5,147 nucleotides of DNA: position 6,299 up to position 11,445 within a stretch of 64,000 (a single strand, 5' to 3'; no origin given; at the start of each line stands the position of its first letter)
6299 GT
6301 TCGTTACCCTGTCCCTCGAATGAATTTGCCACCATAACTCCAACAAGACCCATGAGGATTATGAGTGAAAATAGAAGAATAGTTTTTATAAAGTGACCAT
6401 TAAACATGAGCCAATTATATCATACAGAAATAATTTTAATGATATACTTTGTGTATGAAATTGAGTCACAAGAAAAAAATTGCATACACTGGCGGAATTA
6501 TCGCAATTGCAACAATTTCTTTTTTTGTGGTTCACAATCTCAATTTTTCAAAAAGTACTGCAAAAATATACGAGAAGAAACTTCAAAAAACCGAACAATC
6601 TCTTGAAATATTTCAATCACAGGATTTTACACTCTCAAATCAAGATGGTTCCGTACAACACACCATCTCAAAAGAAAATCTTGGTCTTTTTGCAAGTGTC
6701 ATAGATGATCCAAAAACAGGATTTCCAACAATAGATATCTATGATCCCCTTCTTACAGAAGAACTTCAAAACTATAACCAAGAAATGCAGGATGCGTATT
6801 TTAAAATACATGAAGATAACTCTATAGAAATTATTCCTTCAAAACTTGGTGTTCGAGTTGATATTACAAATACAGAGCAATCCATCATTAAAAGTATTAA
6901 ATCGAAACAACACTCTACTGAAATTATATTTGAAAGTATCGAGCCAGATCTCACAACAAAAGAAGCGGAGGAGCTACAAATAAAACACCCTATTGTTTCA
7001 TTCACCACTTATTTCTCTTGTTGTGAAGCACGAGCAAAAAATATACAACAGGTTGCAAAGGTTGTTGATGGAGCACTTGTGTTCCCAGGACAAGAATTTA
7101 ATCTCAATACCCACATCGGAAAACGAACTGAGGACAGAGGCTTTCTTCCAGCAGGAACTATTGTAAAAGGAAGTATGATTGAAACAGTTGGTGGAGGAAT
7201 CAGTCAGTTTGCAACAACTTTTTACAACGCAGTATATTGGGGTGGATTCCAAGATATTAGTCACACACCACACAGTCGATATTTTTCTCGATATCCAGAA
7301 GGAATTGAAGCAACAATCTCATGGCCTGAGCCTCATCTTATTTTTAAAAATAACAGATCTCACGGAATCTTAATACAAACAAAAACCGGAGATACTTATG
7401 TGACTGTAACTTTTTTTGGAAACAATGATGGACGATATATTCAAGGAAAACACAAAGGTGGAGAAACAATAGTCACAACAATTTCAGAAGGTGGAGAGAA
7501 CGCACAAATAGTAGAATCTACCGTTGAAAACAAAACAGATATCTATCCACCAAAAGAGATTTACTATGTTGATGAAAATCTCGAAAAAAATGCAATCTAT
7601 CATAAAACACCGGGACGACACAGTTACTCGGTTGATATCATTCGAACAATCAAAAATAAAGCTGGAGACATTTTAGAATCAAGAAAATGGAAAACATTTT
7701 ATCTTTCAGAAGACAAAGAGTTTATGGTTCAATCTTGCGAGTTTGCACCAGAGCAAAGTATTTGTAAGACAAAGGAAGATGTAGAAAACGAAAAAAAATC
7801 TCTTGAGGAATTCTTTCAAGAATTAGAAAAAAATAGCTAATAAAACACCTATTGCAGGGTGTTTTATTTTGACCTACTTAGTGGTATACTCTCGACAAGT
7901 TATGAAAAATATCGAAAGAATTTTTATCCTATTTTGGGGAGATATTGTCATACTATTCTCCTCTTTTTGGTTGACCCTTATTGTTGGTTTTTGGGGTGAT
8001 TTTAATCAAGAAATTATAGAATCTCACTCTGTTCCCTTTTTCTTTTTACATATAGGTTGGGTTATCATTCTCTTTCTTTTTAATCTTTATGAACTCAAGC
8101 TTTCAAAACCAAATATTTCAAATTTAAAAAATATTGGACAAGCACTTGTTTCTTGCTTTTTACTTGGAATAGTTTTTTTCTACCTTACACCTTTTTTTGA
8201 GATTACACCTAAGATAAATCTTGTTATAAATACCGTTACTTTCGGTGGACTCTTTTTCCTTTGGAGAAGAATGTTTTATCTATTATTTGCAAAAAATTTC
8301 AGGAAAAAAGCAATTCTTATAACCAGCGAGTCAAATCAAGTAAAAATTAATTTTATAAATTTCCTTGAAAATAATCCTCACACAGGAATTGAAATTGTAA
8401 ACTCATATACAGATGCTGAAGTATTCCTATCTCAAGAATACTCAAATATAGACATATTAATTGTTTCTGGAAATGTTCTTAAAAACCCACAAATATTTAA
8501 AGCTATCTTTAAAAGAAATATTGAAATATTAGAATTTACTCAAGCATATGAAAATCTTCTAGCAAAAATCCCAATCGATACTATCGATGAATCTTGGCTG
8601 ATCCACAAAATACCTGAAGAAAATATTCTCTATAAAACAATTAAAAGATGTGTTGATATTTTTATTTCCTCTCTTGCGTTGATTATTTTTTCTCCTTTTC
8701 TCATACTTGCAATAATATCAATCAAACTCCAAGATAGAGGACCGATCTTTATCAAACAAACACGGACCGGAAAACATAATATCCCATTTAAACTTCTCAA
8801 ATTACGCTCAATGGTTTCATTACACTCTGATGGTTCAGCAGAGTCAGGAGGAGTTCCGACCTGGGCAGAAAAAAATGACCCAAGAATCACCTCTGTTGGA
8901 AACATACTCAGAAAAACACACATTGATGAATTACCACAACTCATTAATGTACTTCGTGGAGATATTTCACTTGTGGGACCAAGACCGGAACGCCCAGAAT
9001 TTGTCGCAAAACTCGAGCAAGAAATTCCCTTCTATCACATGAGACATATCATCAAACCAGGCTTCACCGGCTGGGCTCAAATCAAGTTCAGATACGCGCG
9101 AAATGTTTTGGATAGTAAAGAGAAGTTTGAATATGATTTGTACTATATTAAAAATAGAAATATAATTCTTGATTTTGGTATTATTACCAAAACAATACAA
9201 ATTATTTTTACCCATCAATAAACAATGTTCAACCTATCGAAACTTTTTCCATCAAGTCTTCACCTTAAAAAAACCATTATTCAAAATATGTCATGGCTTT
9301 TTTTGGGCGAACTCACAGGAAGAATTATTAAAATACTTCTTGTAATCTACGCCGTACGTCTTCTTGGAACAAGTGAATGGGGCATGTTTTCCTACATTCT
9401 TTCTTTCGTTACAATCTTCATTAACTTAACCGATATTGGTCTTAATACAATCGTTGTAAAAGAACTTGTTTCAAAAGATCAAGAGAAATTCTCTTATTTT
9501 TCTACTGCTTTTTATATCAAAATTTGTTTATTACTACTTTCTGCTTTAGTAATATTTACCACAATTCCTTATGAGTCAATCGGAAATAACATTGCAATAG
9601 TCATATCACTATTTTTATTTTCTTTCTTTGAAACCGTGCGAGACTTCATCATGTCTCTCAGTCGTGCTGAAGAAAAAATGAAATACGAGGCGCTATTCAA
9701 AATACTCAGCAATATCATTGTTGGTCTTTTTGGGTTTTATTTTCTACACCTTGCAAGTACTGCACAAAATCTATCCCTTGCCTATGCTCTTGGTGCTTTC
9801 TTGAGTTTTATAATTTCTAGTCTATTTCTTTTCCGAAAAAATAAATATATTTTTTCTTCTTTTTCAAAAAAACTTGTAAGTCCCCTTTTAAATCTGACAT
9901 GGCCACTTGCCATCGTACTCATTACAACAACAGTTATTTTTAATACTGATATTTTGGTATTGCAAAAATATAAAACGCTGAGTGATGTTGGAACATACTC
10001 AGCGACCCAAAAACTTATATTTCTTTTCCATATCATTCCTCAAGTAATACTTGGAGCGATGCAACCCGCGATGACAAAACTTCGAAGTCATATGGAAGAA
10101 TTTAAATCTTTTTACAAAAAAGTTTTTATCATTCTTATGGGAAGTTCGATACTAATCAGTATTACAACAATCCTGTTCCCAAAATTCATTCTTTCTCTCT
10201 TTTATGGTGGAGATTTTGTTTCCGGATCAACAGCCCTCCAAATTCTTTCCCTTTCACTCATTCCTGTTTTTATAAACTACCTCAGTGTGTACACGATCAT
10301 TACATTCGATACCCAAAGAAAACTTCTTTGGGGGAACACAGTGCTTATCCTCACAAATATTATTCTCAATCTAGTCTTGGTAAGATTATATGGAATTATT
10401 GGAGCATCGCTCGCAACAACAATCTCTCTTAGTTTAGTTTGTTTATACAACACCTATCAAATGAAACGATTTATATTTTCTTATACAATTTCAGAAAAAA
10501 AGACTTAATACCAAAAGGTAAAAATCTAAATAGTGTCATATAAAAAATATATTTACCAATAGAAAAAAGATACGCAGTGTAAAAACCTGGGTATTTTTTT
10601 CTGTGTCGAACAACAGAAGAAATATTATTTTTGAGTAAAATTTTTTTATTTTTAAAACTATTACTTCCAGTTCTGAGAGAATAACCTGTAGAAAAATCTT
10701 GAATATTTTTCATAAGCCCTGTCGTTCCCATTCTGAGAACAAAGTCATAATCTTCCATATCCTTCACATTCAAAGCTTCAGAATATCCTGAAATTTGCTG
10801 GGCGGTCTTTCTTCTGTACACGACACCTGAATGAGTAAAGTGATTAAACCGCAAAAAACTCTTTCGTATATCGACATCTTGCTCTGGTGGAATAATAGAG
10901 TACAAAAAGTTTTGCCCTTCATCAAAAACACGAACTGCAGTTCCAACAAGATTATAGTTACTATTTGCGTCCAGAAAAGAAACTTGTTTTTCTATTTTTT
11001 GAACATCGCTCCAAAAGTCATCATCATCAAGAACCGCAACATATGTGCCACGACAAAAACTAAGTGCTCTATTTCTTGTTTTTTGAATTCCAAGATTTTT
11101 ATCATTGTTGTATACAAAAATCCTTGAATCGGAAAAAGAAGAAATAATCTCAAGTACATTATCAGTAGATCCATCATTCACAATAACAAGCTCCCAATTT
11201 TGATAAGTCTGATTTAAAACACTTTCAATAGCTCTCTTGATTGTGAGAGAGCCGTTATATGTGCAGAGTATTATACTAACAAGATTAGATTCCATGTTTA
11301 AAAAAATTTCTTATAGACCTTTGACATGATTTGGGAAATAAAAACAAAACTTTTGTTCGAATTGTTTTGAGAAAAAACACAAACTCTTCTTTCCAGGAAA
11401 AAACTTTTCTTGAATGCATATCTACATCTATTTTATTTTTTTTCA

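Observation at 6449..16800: Compact surface-glycan locus (Wzx/Wzy_C-type) next to an acidic surface protein: candidate protein O-glycosylation (S-layer-glycan-like) system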

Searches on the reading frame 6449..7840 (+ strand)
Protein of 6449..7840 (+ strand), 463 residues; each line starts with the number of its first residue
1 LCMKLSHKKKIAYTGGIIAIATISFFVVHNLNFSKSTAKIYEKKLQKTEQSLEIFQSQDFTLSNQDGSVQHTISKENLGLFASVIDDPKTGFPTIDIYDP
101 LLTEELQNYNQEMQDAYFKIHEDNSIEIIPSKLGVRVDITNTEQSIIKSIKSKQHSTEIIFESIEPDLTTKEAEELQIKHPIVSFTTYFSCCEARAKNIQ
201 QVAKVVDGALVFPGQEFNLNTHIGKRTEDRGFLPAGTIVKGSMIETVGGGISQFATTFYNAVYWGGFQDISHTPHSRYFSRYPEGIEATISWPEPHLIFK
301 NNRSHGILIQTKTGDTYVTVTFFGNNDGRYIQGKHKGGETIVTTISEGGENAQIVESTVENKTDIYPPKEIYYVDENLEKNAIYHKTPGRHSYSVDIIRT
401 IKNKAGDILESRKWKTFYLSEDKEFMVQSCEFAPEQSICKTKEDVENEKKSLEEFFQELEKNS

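Call 3: search_protein_families(library=pfam, proteins=[window:6449-7840:+], max_evalue=0.01)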
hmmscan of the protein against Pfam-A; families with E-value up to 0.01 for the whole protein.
window:6449-7840:+ (463 aa): 2 families
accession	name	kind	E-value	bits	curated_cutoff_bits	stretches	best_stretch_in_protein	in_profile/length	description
PF04294.18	VanW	-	1.9e-38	131.3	27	1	195-322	2-129/130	VanW like protein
PF12229.13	PG_binding_4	-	6.6e-07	29.9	22.1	1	104-154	63-112/117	Putative peptidoglycan binding domain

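Call 16: search_protein_families(library=ncbifam, proteins=[window:6449-7840:+], max_evalue=0.01)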
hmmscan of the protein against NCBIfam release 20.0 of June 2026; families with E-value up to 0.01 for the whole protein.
window:6449-7840:+ (463 aa): 1 family
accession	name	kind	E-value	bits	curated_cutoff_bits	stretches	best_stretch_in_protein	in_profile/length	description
NF033128.2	vanW-gen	equivalog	9.4e-05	22.1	365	1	194-372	69-252/271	glycopeptide resistance accessory protein VanW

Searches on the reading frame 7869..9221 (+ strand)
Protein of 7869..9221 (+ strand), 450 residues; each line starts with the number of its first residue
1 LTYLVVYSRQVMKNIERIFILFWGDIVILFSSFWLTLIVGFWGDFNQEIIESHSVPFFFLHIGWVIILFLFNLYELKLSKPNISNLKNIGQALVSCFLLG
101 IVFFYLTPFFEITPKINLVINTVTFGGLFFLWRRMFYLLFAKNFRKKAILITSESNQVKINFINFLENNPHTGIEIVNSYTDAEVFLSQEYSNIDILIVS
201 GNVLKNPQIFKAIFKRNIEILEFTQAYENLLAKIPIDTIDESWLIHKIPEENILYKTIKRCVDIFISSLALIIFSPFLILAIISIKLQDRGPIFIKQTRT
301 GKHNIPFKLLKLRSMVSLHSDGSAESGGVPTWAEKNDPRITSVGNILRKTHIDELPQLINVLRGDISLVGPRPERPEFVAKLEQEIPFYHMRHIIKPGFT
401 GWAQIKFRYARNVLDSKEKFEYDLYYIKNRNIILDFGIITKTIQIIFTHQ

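Call 3: search_protein_families(library=pfam, proteins=[window:7869-9221:+], max_evalue=0.01)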
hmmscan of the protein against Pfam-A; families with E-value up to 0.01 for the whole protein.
window:7869-9221:+ (450 aa): 1 family
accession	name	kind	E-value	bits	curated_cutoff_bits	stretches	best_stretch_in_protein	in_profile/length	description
PF02397.22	Bac_transf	-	1.4e-61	207.6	27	1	259-447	1-178/179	Bacterial sugar transferase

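Call 16: search_protein_families(library=ncbifam, proteins=[window:7869-9221:+], max_evalue=0.01)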
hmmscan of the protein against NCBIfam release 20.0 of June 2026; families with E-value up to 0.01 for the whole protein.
window:7869-9221:+ (450 aa): 10 families
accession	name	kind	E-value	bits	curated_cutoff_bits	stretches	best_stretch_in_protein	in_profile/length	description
TIGR03025.1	EPS_sugtrans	subfamily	2.3e-93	313.9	295.55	1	24-449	2-441/445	exopolysaccharide biosynthesis polyprenyl glycosylphosphotransferase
TIGR03013.1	EpsB_2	subfamily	8.1e-87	292.1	393.35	2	217-447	212-437/443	TIGR03013 family XrtA/PEP-CTERM system glycosyltransferase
TIGR03023.1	WcaJ_sugtrans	equivalog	1.6e-77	261.7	410.75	2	245-449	250-449/453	undecaprenyl-phosphate glucose phosphotransferase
TIGR03022.1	WbaP_sugtrans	subfamily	2.2e-57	195.3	403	2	256-448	256-451/456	undecaprenyl-phosphate galactose phosphotransferase WbaP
NF007518.0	PRK10124.1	equivalog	1.6e-44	152.5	684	1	255-444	270-455/464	undecaprenyl-phosphate glucose phosphotransferase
NF041877.1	EPS_EpsZ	equivalog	7.9e-44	150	800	1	194-448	196-454/459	exopolysaccharide biosynthesis polyisoprenyl-phosphate hexose-1-phosphate transferase EpsZ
NF052601.1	undeca_RfbP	equivalog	1.7e-40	138.8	330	1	249-447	35-236/244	undecaprenyl-phosphate galactose phosphotransferase family protein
NF050817.1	PolSacchBiosHfsE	equivalog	1.9e-37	129.1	750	1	257-446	270-459/467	polysaccharide biosynthesis protein HfsE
NF011751.0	PRK15204.1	equivalog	7.6e-32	110.5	907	1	257-447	278-470/476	undecaprenyl-phosphate galactose phosphotransferase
NF045514.1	glycotran_HepC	equivalog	3.4e-22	78.8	140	1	251-373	109-211/220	heterocyst development glycosyltransferase HepC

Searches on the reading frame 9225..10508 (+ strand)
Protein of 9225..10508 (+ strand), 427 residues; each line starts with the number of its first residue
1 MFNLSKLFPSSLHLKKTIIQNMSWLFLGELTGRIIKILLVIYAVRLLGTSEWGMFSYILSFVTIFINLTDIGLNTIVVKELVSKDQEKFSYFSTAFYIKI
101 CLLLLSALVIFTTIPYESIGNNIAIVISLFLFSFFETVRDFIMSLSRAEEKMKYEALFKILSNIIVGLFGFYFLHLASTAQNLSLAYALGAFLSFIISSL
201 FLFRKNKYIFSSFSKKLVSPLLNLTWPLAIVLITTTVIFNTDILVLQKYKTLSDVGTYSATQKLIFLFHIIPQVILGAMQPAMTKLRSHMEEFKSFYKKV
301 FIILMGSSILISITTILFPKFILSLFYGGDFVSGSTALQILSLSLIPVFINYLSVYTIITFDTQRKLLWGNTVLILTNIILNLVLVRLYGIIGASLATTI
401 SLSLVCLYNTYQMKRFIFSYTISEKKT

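Call 3: search_protein_families(library=pfam, proteins=[window:9225-10508:+], max_evalue=0.01)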
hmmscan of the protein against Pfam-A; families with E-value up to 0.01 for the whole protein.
window:9225-10508:+ (427 aa): 2 families
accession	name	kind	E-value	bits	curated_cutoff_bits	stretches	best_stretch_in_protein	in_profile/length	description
PF01943.22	Polysacc_synt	-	1.7e-27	97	28.2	1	19-286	2-273/274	Polysaccharide biosynthesis protein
PF13440.11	Polysacc_synt_3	-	1.1e-12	48.3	23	1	45-331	4-288/293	Polysaccharide biosynthesis protein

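Call 16: search_protein_families(library=ncbifam, proteins=[window:9225-10508:+], max_evalue=0.01)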
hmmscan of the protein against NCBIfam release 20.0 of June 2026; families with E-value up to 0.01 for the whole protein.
window:9225-10508:+ (427 aa): 3 families
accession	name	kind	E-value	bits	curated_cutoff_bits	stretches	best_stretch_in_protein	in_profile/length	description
NF050818.1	PolSacchBiosHfsF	equivalog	4.4e-05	22.7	700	1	34-405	18-395/468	polysaccharide biosynthesis protein HfsF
NF041871.1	Wzx_EPS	equivalog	0.00055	18.8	800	1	44-404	28-391/492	exopolysaccharide biosynthesis flippase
NF041503.1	WZX_like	subfamily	0.00059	19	300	1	90-345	96-357/429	O-unit flippase-like protein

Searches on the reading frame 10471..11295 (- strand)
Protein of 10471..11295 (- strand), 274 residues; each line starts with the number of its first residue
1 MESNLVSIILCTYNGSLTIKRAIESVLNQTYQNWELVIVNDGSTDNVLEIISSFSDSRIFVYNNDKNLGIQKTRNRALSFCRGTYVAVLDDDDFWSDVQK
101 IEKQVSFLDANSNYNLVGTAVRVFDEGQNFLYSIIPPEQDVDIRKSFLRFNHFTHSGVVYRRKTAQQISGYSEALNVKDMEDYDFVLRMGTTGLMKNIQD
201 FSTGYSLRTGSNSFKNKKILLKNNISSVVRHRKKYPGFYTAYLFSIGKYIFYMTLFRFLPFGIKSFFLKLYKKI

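Call 3: search_protein_families(library=pfam, proteins=[window:10471-11295:-], max_evalue=0.01)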
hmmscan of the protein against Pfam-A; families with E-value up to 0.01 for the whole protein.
window:10471-11295:- (274 aa): 5 families
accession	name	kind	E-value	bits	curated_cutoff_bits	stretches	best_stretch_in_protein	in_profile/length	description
PF00535.33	Glycos_transf_2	-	1.6e-35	122.9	23.3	1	7-165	1-164/168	Glycosyl transferase family 2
PF10111.15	Glyco_tranf_2_2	-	2.2e-21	77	27.3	1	7-215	1-223/276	Glycosyltransferase like family 2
PF13641.12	Glyco_tranf_2_3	-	4.3e-11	43.7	27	1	6-154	3-151/230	Glycosyltransferase like family 2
PF20691.3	TAGT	-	0.0011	19.4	27.5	1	53-194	45-185/205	TET-Associated Glycosyltransferase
PF13704.12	Glyco_tranf_2_4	-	0.0045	17.9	27.5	0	35-94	21-83/98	Glycosyl transferase family 2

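Call 16: search_protein_families(library=ncbifam, proteins=[window:10471-11295:-], max_evalue=0.01)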
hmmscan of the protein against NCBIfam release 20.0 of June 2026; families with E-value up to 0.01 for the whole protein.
window:10471-11295:- (274 aa): 21 families
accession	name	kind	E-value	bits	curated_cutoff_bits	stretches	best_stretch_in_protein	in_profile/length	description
NF053739.1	GlytfEpsEBac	equivalog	1.5e-40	138.9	450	1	6-229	3-224/265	glycosyltransferase EpsE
NF047683.1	TeichurnBiosyTuaG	equivalog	2.6e-30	105.9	400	1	3-142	5-144/252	teichuronic acid biosynthesis protein TuaG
NF007482.0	PRK10073.1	equivalog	6.2e-19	68.2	423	1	3-94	5-97/334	glycosyltransferase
NF007453.0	PRK10018.1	equivalog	4.8e-18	65.8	382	1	3-97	5-101/280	colanic acid biosynthesis glycosyltransferase WcaA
NF041394.1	GtaseAglG_Halo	equivalog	5.6e-18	65.2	440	1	6-124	3-123/304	glucosyl-dolichyl phosphate glucuronosyltransferase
TIGR04017.1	WcaA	equivalog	3.5e-17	62.9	495.75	1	3-97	4-100/279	colanic acid biosynthesis glycosyltransferase WcaA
NF041875.1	EPS_EpsD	equivalog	4.5e-16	59.2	370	1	6-194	1-194/325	exopolysaccharide biosynthesis glycosyltransferase EpsD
TIGR03937.1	PgaC_IcaA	equivalog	3.7e-14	52.5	422.3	1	3-95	44-138/407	poly-beta-1,6-N-acetyl-D-glucosamine synthase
NF050050.1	ProtGlycPglI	equivalog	6.5e-14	52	500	1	5-94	3-95/306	GalNAc(5)-diNAcBac-PP-undecaprenol beta-1,3-glucosyltransferase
NF038302.1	EPS_HpsE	equivalog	7.7e-14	51.4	300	1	7-123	4-126/307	hormogonium polysaccharide biosynthesis glycosyltransferase HpsE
TIGR04440.1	glyco_TIGR04440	domain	2.9e-10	40.3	70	1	6-191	2-198/215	TIGR00180 family glycosyltransferase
TIGR03965.1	mycofact_glyco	equivalog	7.6e-10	38.2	280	1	5-92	75-164/467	mycofactocin biosynthesis glycosyltransferase MftF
TIGR04283.1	glyco_like_mftF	equivalog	8.3e-08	32.1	182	1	6-195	1-175/221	TIGR04283 family arsenosugar biosynthesis glycosyltransferase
TIGR03111.1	glyc2_xrt_Gpos1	hypoth_equivalog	1.5e-07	30.5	363.95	1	6-113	51-161/439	TIGR03111 family XrtG-associated glycosyltransferase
TIGR04009.1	wcaE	equivalog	9.3e-07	28.4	369.2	1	5-242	5-229/248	colanic acid biosynthesis glycosyltransferase WcaE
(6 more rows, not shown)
